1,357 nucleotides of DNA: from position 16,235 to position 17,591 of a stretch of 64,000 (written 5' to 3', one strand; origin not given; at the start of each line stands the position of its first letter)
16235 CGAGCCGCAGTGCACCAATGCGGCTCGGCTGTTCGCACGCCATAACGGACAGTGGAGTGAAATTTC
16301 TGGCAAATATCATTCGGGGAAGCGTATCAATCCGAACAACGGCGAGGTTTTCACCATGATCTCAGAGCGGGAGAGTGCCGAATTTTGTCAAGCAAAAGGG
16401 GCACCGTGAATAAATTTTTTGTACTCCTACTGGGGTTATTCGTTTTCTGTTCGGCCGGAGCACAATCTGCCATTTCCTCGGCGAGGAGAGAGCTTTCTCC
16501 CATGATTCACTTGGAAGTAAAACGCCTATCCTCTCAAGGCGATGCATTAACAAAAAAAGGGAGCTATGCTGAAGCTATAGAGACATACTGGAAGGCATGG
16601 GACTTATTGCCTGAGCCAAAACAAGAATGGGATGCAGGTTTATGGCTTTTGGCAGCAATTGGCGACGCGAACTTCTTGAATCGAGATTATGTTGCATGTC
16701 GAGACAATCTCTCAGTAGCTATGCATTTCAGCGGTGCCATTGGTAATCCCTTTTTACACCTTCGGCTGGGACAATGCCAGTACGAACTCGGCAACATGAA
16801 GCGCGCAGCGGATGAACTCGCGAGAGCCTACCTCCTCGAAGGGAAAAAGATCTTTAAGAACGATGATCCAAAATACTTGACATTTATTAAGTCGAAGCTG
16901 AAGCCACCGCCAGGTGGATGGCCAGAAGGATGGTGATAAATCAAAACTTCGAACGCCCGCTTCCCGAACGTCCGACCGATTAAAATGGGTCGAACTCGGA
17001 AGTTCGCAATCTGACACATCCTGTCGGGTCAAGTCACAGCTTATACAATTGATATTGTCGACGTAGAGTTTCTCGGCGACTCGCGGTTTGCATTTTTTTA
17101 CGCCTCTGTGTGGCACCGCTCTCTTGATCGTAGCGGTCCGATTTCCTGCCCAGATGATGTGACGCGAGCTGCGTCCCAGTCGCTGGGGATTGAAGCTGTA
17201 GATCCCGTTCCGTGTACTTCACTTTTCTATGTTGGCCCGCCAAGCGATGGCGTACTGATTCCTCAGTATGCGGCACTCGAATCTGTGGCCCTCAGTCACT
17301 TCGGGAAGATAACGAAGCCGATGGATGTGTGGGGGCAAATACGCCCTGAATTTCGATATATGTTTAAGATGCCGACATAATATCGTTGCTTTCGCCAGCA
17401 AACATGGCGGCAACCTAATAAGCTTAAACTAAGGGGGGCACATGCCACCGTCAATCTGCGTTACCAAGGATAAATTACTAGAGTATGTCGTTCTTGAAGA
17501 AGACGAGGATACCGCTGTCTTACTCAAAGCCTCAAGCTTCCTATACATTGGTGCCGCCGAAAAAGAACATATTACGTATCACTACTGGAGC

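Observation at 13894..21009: Nine-gene array of immunity-protein-like ORFs with no cognate toxin (orphan immunity island)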

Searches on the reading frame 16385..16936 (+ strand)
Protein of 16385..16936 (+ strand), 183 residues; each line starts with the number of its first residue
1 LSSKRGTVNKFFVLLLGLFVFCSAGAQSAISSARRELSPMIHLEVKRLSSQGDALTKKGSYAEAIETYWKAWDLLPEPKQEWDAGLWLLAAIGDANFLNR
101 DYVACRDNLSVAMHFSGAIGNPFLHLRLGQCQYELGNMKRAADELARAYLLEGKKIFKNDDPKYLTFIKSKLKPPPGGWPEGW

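Call 3: search_protein_families(library=pfam, proteins=[window:16385-16936:+], max_evalue=1)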
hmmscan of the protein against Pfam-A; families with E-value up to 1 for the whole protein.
window:16385-16936:+ (183 aa): 10 families
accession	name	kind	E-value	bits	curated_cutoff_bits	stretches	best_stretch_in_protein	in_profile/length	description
PF00515.34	TPR_1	-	2.2e-05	24.5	27.8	1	48-71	4-27/34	Tetratricopeptide repeat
PF13432.12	TPR_16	-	3.3e-05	24.7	32.7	1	125-150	34-58/65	Tetratricopeptide repeat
PF07719.23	TPR_2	-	4.8e-05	23.6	27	1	123-151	2-30/34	Tetratricopeptide repeat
PF13414.12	TPR_11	-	0.00016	21.7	26.8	1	52-74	1-23/42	TPR repeat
PF14559.12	TPR_19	-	0.00091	19.9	25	1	121-148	24-51/68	Tetratricopeptide repeat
PF13181.12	TPR_8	-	0.004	17.7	25.7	0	52-70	8-26/34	Tetratricopeptide repeat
PF13174.12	TPR_6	-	0.0094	17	26.3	1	126-147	4-25/33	Tetratricopeptide repeat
PF13424.12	TPR_12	-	0.029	15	30.1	0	51-97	9-56/77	Tetratricopeptide repeat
PF13428.12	TPR_14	-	0.049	14.8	23.5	0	52-77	8-33/44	Tetratricopeptide repeat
PF13176.12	TPR_7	-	0.055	14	27.9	0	48-68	2-22/36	Tetratricopeptide repeat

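Call 6: search_protein_families(library=ncbifam, proteins=[window:16385-16936:+], max_evalue=1)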
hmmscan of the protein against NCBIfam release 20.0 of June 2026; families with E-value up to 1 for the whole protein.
window:16385-16936:+ (183 aa): 3 families
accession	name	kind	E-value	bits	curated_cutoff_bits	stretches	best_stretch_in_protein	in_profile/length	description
NF042912.1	Amuc_1098_fam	equivalog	0.0011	17.1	750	1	25-80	17-76/805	Amuc_1098 family type IV pilus outer membrane protein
TIGR02552.1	LcrH_SycD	equivalog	0.027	14.2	104.8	1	119-152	83-116/136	SycD/LcrH family type III secretion system chaperone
TIGR02795.1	tol_pal_ybgF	equivalog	0.085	13.5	90.1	1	50-145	7-99/119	tol-pal system protein YbgF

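Call 13: search_protein_families(library=padloc, proteins=[window:16385-16936:+], max_evalue=0.1)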
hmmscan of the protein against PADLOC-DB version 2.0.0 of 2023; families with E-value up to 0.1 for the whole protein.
window:16385-16936:+ (183 aa): 0 families

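Call 26: search_protein_families(library=phrogs, proteins=[window:16385-16936:+], max_evalue=0.1)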
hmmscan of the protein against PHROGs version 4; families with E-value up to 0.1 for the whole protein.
window:16385-16936:+ (183 aa): 0 families

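Call 105: search_dna_similar(query=window:16406-16936:+, collection=plasmids, mode=protein, max_evalue=0.01, max_rows=10)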
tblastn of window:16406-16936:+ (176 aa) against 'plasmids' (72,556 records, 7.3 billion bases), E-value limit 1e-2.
Records with a match: 108; places in all: 133; records where one place covers at least 80% of the query: 11.
Best place of each record, by identity: <60% 108.
By first word of the organism name: Ralstonia 76; Bacillus 18; Rhizobium 8; Burkholderia 3; Hymenobacter 1; Paraburkholderia 1; Rhodobacteraceae 1.
By predicted mobility (MOB-suite, as given by PLSDB): mobilizable 65; non-mobilizable 37; conjugative 6.
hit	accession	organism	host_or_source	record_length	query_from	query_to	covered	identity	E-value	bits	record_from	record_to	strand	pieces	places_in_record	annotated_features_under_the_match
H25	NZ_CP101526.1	Burkholderia arboris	mixed culture,soil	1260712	24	164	80%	54.4%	1e-45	166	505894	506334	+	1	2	none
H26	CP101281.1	Burkholderia sp. FXe9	bacteria,soil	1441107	29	174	83%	51.0%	1e-45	166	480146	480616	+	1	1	hypothetical protein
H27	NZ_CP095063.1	Hymenobacter volaticus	single cell,air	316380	27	167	80%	44.1%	1e-33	132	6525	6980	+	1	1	hypothetical protein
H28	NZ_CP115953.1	Ralstonia solanacearum CFBP2957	Solanum lycopersicum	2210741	29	166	78%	43.5%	1e-28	118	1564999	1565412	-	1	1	none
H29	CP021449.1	Ralstonia solanacearum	sesame seedling,cell culture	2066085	29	166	78%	42.8%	3e-28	117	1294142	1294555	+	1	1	fhaB: hemagglutinin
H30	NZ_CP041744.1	Paraburkholderia megapolitana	-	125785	23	162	80%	42.1%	2e-28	117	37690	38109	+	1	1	hypothetical protein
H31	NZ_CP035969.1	Bacillus mycoides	cell culture,soil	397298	29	165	78%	42.3%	3e-30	122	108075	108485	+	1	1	hypothetical protein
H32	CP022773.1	Ralstonia solanacearum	Solanum tuberosum,single cell,Potato ...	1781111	30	166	78%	42.3%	2e-27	114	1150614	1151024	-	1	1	tetratricopeptide repeat-containing protein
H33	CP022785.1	Ralstonia solanacearum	Solanum tuberosum,single cell,Potato ...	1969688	30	166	78%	42.3%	2e-27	114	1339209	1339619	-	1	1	tetratricopeptide repeat-containing protein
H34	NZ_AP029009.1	Ralstonia pseudosolanacearum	-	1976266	30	166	78%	42.3%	2e-27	114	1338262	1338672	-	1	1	none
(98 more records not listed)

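Call 106: get_annotated_region(hit=H32, flank=9000)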
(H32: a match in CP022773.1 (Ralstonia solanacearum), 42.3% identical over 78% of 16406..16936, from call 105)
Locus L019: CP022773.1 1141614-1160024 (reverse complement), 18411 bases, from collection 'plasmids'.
description: Ralstonia solanacearum strain T42 plasmid unnamed, complete sequence
organism: Ralstonia solanacearum (NCBI taxid 305)
taxonomy: Bacteria; Pseudomonadota; Betaproteobacteria; Burkholderiales; Burkholderiaceae; Ralstonia; Ralstonia solanacearum
host: -; source: Solanum tuberosum,single cell,Potato bacterial wilt; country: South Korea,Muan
typing (MOB-suite, as given by PLSDB): mobilizable; relaxase MOBP
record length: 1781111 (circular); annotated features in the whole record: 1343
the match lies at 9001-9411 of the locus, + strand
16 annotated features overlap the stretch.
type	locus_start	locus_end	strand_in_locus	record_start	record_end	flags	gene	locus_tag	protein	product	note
CDS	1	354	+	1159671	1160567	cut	-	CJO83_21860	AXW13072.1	amino acid ABC transporter substrate-binding protein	-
CDS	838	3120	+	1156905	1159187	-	-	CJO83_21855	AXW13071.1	type VI secretion protein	-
CDS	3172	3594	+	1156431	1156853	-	-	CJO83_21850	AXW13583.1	DUF1795 domain-containing protein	-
CDS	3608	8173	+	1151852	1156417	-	-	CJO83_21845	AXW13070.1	hypothetical protein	-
CDS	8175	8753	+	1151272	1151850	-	-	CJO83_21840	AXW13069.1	hypothetical protein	-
CDS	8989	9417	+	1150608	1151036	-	-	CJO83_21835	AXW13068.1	tetratricopeptide repeat-containing protein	-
CDS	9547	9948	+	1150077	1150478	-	-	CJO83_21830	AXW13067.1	hypothetical protein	-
CDS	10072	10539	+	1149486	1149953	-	-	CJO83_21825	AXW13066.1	hypothetical protein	-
CDS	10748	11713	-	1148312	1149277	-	-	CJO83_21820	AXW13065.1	IS5/IS1182 family transposase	-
CDS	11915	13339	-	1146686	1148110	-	-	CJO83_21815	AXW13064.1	type III effector protein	-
CDS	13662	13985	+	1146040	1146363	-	-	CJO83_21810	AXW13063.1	ArsR family transcriptional regulator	-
CDS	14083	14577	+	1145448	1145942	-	-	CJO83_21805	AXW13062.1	arsenate reductase ArsC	-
CDS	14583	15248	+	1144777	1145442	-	-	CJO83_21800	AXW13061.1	aquaporin family protein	-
CDS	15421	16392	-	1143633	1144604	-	-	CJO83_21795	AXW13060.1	LysR family transcriptional regulator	-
CDS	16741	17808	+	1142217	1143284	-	-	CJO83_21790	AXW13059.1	NAD(P)-dependent alcohol dehydrogenase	-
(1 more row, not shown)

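Call 107: get_annotated_region(hit=H26, flank=9000)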
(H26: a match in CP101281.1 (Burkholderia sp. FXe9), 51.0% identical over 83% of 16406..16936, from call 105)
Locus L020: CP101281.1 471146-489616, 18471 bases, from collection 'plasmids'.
description: Burkholderia sp. FXe9 plasmid unnamed1, complete sequence
organism: Burkholderia sp. FXe9 (NCBI taxid 2962884)
taxonomy: Bacteria; Pseudomonadota; Betaproteobacteria; Burkholderiales; Burkholderiaceae; Burkholderia; Burkholderia sp. FXe9
host: -; source: bacteria,soil; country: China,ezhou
typing (MOB-suite, as given by PLSDB): non-mobilizable
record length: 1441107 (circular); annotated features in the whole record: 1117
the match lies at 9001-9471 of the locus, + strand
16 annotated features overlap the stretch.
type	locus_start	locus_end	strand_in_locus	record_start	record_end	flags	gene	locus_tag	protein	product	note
CDS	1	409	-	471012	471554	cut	-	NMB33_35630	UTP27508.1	sugar ABC transporter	-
CDS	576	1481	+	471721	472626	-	-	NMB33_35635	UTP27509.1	LysR substrate-binding domain-containing protein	-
CDS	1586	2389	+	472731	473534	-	-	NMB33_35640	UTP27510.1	lipid II flippase Amj family protein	-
CDS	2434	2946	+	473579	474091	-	-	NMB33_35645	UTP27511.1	chloramphenicol phosphotransferase CPT family protein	-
CDS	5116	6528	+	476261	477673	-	pntB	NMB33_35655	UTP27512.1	Re/Si-specific NAD(P)(+) transhydrogenase subunit beta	-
CDS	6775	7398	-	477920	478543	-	-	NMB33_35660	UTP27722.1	ABC transporter ATP-binding protein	-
CDS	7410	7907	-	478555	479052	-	-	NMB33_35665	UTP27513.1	hypothetical protein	-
CDS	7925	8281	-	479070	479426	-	-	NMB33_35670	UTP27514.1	hypothetical protein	-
CDS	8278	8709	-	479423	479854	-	-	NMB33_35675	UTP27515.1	hypothetical protein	-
CDS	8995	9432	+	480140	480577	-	-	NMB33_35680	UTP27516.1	hypothetical protein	-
CDS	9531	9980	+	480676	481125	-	-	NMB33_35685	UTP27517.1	GNAT family N-acetyltransferase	-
CDS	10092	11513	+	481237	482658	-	-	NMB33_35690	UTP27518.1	response regulator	-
CDS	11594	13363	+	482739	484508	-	-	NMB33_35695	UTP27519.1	histidine kinase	-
CDS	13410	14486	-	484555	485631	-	-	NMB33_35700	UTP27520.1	PHB depolymerase family esterase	-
CDS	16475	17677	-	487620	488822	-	-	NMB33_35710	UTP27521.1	AAA family ATPase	-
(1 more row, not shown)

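Call 108: get_annotated_region(hit=H31, flank=9000)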
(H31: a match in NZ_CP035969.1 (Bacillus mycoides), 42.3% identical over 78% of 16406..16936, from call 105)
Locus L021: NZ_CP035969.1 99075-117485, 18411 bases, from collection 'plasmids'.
description: Bacillus mycoides strain BPN09/1 plasmid p397
organism: Bacillus mycoides (NCBI taxid 1405)
taxonomy: Bacteria; Bacillota; Bacilli; Bacillales; Bacillaceae; Bacillus; Bacillus mycoides
host: -; source: cell culture,soil; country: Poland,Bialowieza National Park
typing (MOB-suite, as given by PLSDB): non-mobilizable; replicon rep_cluster_164
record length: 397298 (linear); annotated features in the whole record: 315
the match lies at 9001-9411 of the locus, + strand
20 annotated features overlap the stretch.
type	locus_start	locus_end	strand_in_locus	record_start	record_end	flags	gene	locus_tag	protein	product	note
CDS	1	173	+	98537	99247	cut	-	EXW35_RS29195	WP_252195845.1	HNH endonuclease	-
CDS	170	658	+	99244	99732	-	-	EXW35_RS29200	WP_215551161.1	SMI1/KNR4 family protein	GO:0042546 - cell wall biogenesis [Evidence IEA]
CDS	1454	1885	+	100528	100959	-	-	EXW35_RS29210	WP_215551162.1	SMI1/KNR4 family protein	GO:0042546 - cell wall biogenesis [Evidence IEA]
CDS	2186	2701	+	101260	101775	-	-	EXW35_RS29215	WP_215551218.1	SecY-interacting protein Syd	-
CDS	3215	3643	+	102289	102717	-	-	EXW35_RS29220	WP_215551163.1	SMI1/KNR4 family protein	-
CDS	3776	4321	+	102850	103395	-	-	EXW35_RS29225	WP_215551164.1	T6SS immunity protein Tdi1 domain-containing protein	-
CDS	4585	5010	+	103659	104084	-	-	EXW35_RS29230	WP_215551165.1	AHH domain-containing protein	-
CDS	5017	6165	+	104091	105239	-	-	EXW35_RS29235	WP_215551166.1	suppressor of fused domain protein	-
CDS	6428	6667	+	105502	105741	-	-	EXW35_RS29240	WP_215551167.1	DNA/RNA non-specific endonuclease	-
CDS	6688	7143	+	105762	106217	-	-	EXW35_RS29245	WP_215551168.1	immunity protein YezG family protein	-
CDS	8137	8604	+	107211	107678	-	-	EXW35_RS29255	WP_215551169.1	DUF2004 domain-containing protein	-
CDS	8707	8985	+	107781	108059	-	-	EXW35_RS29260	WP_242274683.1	GH-E family nuclease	-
CDS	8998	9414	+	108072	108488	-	-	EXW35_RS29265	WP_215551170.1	hypothetical protein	-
CDS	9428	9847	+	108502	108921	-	-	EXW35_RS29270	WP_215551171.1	hypothetical protein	-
CDS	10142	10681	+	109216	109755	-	-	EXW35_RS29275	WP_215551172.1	HNH endonuclease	-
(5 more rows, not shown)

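Call 109: get_annotated_region(hit=H29, flank=9000)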
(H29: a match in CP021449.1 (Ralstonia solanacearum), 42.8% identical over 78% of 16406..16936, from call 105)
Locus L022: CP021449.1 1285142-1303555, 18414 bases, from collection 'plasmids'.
description: Ralstonia solanacearum strain SEPPX05 plasmid pSEPPX05, complete sequence
organism: Ralstonia solanacearum (NCBI taxid 305)
taxonomy: Bacteria; Pseudomonadota; Betaproteobacteria; Burkholderiales; Burkholderiaceae; Ralstonia; Ralstonia solanacearum
host: -; source: sesame seedling,cell culture; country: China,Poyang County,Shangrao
typing (MOB-suite, as given by PLSDB): non-mobilizable
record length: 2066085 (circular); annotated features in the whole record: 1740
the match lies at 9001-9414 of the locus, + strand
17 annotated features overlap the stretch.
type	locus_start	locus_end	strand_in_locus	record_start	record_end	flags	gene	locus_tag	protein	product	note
CDS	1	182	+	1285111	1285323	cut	-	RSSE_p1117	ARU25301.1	membrane protein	-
CDS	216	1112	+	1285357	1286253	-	-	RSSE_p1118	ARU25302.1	hypothetical protein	-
CDS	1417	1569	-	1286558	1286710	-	-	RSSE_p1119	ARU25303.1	hypothetical protein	-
CDS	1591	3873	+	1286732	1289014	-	coxB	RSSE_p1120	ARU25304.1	cysteine ABC transporter ATP-binding protein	-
CDS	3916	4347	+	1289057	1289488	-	-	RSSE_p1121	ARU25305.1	hypothetical protein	-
CDS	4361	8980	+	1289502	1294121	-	-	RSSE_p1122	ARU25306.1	hypothetical protein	-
CDS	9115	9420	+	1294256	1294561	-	fhaB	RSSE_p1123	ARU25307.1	hemagglutinin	-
CDS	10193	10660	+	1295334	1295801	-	-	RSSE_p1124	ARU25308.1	hypothetical protein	-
CDS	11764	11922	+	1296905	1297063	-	-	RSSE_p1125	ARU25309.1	hypothetical protein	-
CDS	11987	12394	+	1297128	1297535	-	-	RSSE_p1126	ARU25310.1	hypothetical protein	-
CDS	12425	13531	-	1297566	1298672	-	-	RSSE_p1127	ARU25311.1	hypothetical protein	-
CDS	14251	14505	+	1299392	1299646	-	-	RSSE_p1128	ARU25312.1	hypothetical protein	-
CDS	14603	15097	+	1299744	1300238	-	-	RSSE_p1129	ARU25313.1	membrane protein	-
CDS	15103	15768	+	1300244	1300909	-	-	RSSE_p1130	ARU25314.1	XRE family transcriptional regulator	-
CDS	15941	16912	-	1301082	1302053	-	-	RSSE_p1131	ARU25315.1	hypothetical protein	-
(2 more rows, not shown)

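Call 110: get_annotated_region(hit=H30, flank=9000)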
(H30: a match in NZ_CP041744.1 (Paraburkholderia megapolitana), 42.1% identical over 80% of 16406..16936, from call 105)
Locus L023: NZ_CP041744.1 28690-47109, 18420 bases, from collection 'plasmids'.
description: Paraburkholderia megapolitana strain LMG 23650 plasmid unnamed1, complete sequence
organism: Paraburkholderia megapolitana (NCBI taxid 420953)
taxonomy: Bacteria; Pseudomonadota; Betaproteobacteria; Burkholderiales; Burkholderiaceae; Paraburkholderia; Paraburkholderia megapolitana
host: -; source: -; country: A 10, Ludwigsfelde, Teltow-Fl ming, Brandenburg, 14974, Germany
typing (MOB-suite, as given by PLSDB): non-mobilizable
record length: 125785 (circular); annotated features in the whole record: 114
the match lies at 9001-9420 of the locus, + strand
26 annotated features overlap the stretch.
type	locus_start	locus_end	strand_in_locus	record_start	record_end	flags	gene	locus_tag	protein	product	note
CDS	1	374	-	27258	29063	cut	-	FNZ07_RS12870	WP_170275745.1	DDE-type integrase/transposase/recombinase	-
CDS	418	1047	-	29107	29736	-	-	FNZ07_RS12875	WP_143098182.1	hypothetical protein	-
CDS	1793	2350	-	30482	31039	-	-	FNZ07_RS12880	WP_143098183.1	hypothetical protein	-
CDS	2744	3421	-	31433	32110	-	-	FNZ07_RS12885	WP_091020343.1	GNAT family protein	-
CDS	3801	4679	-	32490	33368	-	-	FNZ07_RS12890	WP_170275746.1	LysR family transcriptional regulator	GO:0006355 - regulation of DNA-templated transcription [Evidence IEA]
CDS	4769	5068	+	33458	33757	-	-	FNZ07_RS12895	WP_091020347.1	YciI family protein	-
CDS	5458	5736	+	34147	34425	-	-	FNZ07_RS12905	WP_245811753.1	tyrosine-type recombinase/integrase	GO:0015074 - DNA integration [Evidence IEA]; GO:0006310 - DNA recombination [Evidence IEA]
CDS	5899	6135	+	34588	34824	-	vapB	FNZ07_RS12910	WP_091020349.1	type II toxin-antitoxin system VapB family antitoxin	-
CDS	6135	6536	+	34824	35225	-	-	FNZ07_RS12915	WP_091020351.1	type II toxin-antitoxin system VapC family toxin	-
CDS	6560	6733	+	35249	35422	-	-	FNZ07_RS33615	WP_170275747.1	hypothetical protein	-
CDS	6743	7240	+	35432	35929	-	-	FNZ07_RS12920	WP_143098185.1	hypothetical protein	-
CDS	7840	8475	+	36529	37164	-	-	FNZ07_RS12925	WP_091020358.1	GIY-YIG nuclease family protein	-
CDS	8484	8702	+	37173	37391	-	-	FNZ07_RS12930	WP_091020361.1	hypothetical protein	-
CDS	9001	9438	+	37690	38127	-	-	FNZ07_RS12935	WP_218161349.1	hypothetical protein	-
CDS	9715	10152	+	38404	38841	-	-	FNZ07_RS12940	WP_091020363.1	hypothetical protein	-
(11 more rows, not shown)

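Call 111: get_annotated_region(hit=H27, flank=6500)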
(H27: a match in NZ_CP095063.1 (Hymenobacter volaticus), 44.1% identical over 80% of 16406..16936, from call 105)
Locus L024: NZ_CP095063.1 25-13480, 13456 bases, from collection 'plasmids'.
description: Hymenobacter volaticus strain 5420 S-77 plasmid unnamed2, complete sequence
organism: Hymenobacter volaticus (NCBI taxid 2932254)
taxonomy: Bacteria; Bacteroidota; Cytophagia; Cytophagales; Hymenobacteraceae; Hymenobacter; Hymenobacter volaticus
host: -; source: single cell,air; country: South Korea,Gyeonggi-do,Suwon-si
typing (MOB-suite, as given by PLSDB): non-mobilizable
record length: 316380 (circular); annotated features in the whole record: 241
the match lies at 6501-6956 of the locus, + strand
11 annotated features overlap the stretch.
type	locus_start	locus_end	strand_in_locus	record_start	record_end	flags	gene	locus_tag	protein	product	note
CDS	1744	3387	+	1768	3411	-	-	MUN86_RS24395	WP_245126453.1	polymorphic toxin-type HINT domain-containing protein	-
CDS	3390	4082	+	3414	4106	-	-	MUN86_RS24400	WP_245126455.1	DUF1629 domain-containing protein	-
CDS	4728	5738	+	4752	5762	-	-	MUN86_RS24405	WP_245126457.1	polymorphic toxin-type HINT domain-containing protein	-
CDS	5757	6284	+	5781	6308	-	-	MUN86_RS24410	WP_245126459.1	SMI1/KNR4 family protein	GO:0042546 - cell wall biogenesis [Evidence IEA]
CDS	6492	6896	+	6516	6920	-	-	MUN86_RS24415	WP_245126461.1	hypothetical protein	-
CDS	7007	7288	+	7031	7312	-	-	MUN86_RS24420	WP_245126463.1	polymorphic toxin-type HINT domain-containing protein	-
CDS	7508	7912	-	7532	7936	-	tssD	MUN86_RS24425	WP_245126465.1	type VI secretion system tube protein TssD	GO:1901998 - toxin transport [Evidence IEA]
CDS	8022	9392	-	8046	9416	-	-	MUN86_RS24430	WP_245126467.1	DUF5458 family protein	-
CDS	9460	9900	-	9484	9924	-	-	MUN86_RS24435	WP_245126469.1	hypothetical protein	-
CDS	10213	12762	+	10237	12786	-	-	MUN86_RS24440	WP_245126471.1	ATP-dependent Clp protease ATP-binding subunit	-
CDS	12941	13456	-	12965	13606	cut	-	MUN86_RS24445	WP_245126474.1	hypothetical protein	-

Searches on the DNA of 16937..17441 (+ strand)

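Call 119: search_dna_similar(query=window:16937-17441:+, collection=plasmids, mode=distant, max_evalue=0.01, max_rows=8)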
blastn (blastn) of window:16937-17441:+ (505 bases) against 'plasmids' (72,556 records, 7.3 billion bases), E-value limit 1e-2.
No match.

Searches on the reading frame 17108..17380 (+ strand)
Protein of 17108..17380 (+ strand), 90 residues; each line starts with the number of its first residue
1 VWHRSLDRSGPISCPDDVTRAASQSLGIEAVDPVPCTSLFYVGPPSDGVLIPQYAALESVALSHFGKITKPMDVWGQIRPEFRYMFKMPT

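Call 120: search_dna_similar(query=window:17108-17380:+, collection=plasmids, mode=protein, max_evalue=1, max_rows=8)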
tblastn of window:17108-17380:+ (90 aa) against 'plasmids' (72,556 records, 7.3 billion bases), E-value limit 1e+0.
No match.
